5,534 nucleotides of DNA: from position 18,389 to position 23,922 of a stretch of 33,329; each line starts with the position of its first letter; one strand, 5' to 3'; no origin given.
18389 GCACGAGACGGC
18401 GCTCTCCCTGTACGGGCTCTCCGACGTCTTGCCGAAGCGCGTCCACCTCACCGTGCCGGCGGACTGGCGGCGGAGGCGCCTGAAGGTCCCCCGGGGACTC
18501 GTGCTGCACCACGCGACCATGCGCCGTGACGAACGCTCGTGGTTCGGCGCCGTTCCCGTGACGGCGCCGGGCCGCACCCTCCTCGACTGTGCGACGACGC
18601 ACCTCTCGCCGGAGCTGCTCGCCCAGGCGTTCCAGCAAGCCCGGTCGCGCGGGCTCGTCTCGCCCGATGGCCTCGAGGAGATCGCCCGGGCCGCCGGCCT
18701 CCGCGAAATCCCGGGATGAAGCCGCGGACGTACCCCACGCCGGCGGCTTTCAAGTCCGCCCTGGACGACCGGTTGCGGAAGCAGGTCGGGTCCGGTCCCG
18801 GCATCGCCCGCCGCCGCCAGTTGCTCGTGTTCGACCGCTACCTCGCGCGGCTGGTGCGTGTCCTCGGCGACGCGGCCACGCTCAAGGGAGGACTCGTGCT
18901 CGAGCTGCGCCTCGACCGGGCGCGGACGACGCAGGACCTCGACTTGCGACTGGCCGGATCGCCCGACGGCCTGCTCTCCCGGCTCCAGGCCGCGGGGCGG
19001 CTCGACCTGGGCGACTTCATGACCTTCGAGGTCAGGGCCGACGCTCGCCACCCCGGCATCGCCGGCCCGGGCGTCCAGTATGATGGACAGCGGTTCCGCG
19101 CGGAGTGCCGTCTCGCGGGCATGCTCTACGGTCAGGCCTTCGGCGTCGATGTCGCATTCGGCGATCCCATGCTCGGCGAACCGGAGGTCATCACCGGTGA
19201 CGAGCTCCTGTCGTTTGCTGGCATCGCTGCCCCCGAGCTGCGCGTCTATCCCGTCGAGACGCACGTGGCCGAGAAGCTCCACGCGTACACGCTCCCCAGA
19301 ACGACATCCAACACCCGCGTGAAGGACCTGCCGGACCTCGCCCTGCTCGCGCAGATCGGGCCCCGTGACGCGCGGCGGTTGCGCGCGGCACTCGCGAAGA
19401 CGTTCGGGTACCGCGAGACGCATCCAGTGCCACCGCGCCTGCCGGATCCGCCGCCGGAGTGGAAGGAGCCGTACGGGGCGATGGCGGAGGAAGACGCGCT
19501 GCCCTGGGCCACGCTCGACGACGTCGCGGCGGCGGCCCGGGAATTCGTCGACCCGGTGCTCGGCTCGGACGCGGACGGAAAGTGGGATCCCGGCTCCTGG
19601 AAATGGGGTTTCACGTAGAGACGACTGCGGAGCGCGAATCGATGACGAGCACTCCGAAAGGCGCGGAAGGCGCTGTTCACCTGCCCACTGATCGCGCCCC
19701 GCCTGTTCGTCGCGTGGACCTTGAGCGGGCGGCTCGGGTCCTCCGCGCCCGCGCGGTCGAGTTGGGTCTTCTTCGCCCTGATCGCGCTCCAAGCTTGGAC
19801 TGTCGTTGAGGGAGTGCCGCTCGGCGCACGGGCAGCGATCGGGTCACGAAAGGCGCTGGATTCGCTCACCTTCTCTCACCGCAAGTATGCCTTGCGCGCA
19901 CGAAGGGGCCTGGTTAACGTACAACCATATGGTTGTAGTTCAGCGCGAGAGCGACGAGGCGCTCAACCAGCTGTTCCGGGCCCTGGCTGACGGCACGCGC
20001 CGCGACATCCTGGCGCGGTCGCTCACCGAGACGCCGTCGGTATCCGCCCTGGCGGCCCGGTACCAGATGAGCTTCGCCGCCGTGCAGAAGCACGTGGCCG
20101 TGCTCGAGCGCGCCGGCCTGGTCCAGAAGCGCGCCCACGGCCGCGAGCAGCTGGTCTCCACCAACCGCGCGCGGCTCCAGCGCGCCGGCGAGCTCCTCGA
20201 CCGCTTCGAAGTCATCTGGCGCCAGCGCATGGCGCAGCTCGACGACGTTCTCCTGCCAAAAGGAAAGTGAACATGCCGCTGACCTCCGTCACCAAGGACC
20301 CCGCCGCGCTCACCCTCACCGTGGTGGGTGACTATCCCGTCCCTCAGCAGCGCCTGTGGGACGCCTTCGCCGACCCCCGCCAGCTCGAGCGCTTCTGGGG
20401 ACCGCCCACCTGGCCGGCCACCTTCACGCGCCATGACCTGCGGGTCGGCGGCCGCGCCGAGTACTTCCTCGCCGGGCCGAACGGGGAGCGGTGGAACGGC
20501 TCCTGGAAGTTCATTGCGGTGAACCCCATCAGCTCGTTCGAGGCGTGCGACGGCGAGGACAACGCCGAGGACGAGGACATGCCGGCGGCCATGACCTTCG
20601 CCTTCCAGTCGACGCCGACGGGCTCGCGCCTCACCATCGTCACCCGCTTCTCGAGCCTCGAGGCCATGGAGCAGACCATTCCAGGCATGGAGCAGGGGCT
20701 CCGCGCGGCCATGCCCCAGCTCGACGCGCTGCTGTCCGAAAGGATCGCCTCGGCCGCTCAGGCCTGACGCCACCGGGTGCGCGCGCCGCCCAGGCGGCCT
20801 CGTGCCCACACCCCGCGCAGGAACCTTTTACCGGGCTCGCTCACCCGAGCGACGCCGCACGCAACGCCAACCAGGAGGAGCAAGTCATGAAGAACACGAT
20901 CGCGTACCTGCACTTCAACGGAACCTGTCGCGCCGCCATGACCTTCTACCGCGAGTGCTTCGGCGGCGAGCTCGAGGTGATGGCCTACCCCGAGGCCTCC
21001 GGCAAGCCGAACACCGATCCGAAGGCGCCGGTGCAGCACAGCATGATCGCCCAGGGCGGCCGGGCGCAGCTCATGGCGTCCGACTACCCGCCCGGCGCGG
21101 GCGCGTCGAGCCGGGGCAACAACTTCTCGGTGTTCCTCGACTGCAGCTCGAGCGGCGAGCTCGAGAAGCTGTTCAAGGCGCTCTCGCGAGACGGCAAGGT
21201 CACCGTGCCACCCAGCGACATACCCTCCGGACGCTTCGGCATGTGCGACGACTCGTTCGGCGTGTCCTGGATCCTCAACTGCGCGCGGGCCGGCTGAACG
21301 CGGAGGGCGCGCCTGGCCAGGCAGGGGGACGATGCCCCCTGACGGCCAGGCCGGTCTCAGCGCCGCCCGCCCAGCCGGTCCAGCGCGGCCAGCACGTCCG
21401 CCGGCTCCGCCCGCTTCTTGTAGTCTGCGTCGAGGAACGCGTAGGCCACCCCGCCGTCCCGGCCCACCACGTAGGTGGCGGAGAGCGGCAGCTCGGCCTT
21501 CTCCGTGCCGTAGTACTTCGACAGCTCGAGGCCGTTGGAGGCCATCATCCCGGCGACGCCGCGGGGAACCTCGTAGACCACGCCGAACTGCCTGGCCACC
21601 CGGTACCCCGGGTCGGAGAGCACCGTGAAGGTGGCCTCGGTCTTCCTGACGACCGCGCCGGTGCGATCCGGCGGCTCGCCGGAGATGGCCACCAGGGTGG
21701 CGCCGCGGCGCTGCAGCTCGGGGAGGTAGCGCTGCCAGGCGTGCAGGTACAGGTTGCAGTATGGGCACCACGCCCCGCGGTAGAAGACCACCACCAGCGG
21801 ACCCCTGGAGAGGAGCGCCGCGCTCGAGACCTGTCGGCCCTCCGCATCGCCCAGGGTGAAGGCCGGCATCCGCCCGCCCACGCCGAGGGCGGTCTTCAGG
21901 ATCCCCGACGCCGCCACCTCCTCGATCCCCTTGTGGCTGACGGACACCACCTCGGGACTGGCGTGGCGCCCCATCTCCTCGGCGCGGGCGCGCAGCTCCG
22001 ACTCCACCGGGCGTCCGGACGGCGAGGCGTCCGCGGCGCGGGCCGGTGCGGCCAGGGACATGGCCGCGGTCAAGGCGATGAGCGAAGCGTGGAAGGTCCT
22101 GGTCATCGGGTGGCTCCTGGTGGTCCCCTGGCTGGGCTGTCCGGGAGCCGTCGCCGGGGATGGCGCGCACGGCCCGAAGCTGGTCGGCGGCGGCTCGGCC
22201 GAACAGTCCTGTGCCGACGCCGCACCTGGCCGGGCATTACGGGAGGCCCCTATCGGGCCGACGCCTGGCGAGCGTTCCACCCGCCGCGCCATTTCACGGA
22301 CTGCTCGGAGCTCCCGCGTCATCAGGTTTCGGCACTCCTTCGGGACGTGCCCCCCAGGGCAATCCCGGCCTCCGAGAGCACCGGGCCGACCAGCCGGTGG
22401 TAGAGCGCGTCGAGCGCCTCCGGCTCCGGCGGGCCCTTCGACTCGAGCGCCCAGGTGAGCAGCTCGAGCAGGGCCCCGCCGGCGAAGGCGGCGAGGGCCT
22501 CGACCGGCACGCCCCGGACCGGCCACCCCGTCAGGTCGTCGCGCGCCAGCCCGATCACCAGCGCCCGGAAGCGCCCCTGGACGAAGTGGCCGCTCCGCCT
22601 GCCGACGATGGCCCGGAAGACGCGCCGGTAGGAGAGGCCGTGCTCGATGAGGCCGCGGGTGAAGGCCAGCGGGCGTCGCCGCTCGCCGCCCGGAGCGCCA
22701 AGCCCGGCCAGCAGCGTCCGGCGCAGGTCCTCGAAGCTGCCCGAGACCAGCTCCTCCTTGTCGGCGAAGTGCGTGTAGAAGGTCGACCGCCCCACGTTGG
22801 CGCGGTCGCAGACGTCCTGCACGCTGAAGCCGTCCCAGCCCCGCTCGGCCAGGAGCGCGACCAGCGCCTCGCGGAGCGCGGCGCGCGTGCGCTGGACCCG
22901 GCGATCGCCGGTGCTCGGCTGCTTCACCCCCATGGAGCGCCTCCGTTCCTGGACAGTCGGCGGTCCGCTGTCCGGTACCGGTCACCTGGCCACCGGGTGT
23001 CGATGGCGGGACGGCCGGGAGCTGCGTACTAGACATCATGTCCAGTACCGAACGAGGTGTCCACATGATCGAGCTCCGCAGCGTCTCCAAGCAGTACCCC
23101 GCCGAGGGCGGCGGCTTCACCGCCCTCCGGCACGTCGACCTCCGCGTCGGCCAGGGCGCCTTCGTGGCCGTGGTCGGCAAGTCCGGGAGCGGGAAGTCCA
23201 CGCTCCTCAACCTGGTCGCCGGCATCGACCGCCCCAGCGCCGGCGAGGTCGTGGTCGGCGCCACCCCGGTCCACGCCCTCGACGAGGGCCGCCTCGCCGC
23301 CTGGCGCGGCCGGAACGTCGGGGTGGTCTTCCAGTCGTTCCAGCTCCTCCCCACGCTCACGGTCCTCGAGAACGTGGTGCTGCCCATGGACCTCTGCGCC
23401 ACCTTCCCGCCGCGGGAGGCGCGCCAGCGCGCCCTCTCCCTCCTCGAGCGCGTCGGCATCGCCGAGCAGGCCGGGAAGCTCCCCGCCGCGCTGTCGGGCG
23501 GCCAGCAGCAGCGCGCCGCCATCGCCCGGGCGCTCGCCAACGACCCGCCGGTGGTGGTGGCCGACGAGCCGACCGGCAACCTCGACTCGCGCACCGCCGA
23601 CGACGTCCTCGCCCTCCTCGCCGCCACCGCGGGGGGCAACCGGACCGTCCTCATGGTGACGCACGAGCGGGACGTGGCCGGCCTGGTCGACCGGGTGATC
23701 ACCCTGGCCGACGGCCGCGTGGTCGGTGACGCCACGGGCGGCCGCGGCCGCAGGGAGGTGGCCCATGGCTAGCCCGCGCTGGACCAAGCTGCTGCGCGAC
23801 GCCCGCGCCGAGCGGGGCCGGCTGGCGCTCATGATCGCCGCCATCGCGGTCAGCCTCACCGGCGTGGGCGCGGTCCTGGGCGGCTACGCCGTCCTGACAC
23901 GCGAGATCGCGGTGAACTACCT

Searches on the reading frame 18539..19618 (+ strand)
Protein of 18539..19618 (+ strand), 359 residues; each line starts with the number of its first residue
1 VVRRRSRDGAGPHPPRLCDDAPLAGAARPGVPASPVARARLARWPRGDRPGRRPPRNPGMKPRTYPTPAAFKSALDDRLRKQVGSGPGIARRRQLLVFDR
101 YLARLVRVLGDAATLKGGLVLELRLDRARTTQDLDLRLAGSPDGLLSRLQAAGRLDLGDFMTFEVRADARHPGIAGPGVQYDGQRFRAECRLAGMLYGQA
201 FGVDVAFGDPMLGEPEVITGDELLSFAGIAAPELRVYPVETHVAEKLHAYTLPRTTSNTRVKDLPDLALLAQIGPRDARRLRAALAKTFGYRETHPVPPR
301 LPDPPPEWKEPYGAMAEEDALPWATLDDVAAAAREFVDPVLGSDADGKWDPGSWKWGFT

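Call 12: search_protein_families(library=pfam, proteins=[window:18539-19618:+], max_evalue=0.01)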
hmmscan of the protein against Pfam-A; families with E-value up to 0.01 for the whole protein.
window:18539-19618:+ (359 aa): 1 family
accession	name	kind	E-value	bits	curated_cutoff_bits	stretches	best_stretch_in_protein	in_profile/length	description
PF08843.17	AbiEii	-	4.3e-30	105.8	22.5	1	101-318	2-222/238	Nucleotidyl transferase AbiEii toxin, Type IV TA system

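Call 31: search_protein_families(library=ncbifam, proteins=[window:18716-19618:+], max_evalue=0.01)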
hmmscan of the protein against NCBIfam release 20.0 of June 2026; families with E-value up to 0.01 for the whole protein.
window:18716-19618:+ (300 aa): 0 families

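Call 72: search_protein_families(library=padloc, proteins=[window:18716-19618:+], max_evalue=0.01)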
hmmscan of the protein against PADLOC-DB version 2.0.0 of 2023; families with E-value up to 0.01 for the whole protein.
window:18716-19618:+ (300 aa): 12 families
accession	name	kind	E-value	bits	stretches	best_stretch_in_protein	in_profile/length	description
PDLC02291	AbiEii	-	2e-85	284.9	1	2-297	5-283/310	AbiEii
PDLC02314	AbiEii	-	1.1e-43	147.6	1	4-297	1-289/290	AbiEii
PDLC02329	AbiEii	-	5.1e-30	102.8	1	2-294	3-290/294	AbiEii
PDLC02288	AbiEii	-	5.5e-29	99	1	35-290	33-282/294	AbiEii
PDLC02295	AbiEii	-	1.2e-28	98.1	1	15-280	5-257/261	AbiEii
PDLC02301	AbiEii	-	1.8e-24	84.8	1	55-280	65-287/291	AbiEii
PDLC02312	AbiEii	-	2.7e-19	67.4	1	38-292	35-293/299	AbiEii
PDLC02325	AbiEii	-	6.4e-12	43.8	1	180-279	3-96/102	AbiEii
PDLC02319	AbiEii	-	2e-10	38.8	1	51-235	15-186/241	AbiEii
PDLC02320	AbiEii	-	1.4e-06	26.4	1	177-235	30-89/147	AbiEii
PDLC02306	AbiEii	-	1e-05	23.3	0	50-77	37-64/280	AbiEii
PDLC02310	AbiEii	-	0.0031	15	0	50-77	38-66/265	AbiEii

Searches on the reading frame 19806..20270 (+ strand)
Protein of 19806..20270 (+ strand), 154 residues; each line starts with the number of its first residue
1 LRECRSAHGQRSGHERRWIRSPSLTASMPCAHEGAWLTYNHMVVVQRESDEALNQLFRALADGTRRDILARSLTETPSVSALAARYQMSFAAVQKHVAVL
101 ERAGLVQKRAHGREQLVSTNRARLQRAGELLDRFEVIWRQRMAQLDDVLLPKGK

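Call 12: search_protein_families(library=pfam, proteins=[window:19806-20270:+], max_evalue=0.01)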
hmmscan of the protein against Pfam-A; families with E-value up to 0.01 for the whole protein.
window:19806-20270:+ (154 aa): 5 families
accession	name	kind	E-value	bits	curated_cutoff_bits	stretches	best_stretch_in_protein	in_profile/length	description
PF12840.13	HTH_20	-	4.2e-05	23.9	27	1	60-106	1-48/51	Helix-turn-helix domain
PF25212.1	HVO_A0114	-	0.00019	21.6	27.6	1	53-116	13-76/84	HVO_A0114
PF12802.13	MarR_2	-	0.0003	21.3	27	1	70-111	15-55/61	MarR family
PF13730.12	HTH_36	-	0.0073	16.5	25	0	76-106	25-55/55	Helix-turn-helix domain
PF02536.19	mTERF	-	0.0075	15.7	23.1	1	63-108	116-161/314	mTERF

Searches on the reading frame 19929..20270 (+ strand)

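Call 20: search_protein_families(library=pfam, proteins=[window:19929-20270:+], max_evalue=0.001)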
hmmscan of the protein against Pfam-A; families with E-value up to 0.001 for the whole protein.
window:19929-20270:+ (113 aa): 3 families
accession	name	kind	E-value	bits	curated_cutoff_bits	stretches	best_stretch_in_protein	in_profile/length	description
PF12840.13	HTH_20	-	1.9e-05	25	27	1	19-65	1-48/51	Helix-turn-helix domain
PF25212.1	HVO_A0114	-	6.6e-05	23.1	27.6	1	12-75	13-76/84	HVO_A0114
PF12802.13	MarR_2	-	0.00027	21.5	27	1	29-70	15-55/61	MarR family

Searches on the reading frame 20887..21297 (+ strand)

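Call 20: search_protein_families(library=pfam, proteins=[window:20887-21297:+], max_evalue=0.001)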
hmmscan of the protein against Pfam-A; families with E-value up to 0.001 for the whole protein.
window:20887-21297:+ (136 aa): 2 families
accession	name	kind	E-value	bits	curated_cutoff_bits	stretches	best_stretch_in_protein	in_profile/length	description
PF06983.19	3-dmu-9_3-mt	-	1.4e-09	38.9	24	1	4-128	3-113/116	3-demethylubiquinone-9 3-methyltransferase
PF00903.31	Glyoxalase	-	1.1e-08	35.9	20.6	1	12-128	10-119/121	Glyoxalase/Bleomycin resistance protein/Dioxygenase superfamily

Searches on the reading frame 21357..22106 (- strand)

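Call 20: search_protein_families(library=pfam, proteins=[window:21357-22106:-], max_evalue=0.001)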
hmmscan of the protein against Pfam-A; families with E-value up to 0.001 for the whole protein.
window:21357-22106:- (249 aa): 4 families
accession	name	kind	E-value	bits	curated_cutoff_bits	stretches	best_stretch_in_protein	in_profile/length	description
PF00578.27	AhpC-TSA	-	8.9e-25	87.5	26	1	76-222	1-123/124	AhpC/TSA family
PF08534.16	Redoxin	-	6.5e-16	58.9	26.6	1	76-234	2-140/148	Redoxin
PF05988.18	DUF899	-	0.00043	20.4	27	1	112-195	83-159/224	Bacterial protein of unknown function (DUF899)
PF13911.12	AhpC-TSA_2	-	0.00071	20.4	27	0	126-227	4-113/114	AhpC/TSA antioxidant enzyme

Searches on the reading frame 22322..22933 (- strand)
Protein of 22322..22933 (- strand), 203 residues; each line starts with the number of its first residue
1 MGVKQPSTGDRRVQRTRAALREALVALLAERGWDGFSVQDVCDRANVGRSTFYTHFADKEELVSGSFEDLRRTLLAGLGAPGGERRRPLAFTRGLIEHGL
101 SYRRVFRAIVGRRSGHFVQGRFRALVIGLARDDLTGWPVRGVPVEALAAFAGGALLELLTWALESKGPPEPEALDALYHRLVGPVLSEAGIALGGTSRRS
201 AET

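Call 20: search_protein_families(library=pfam, proteins=[window:22322-22933:-], max_evalue=0.001)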
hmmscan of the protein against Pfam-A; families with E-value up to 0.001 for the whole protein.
window:22322-22933:- (203 aa): 1 family
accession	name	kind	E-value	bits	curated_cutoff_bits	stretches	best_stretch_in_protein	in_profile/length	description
PF00440.29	TetR_N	-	5.4e-13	48.9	24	1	22-63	3-44/47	Bacterial regulatory proteins, tetR family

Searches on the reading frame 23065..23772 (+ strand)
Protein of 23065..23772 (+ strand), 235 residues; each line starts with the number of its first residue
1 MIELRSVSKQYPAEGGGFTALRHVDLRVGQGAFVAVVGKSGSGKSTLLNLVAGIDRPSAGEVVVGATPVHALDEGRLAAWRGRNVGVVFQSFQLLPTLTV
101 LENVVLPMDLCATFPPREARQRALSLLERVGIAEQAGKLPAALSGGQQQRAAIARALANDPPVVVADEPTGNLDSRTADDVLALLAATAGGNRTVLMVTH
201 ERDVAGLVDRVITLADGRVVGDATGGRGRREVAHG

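Call 20: search_protein_families(library=pfam, proteins=[window:23065-23772:+], max_evalue=0.001)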
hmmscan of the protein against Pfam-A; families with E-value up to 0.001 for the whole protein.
window:23065-23772:+ (235 aa): 5 families
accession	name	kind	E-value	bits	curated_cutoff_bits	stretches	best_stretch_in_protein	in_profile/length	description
PF00005.33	ABC_tran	-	5.1e-33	115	25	1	21-170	1-136/137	ABC transporter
PF13304.12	AAA_21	-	1.7e-05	25.4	27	0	33-54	1-22/304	AAA domain, putative AbiEii toxin, Type IV TA system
PF02463.25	SMC_N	-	2.4e-05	24.3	40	0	126-214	126-211/220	RecF/RecN/SMC N terminal domain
PF13191.12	AAA_16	-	9e-05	23.5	32.6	1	27-188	20-158/167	AAA ATPase domain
PF02739.22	5_3_exonuc_N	-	0.00065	19.9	34.3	0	177-216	106-146/164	5'-3' exonuclease, N-terminal resolvase-like domain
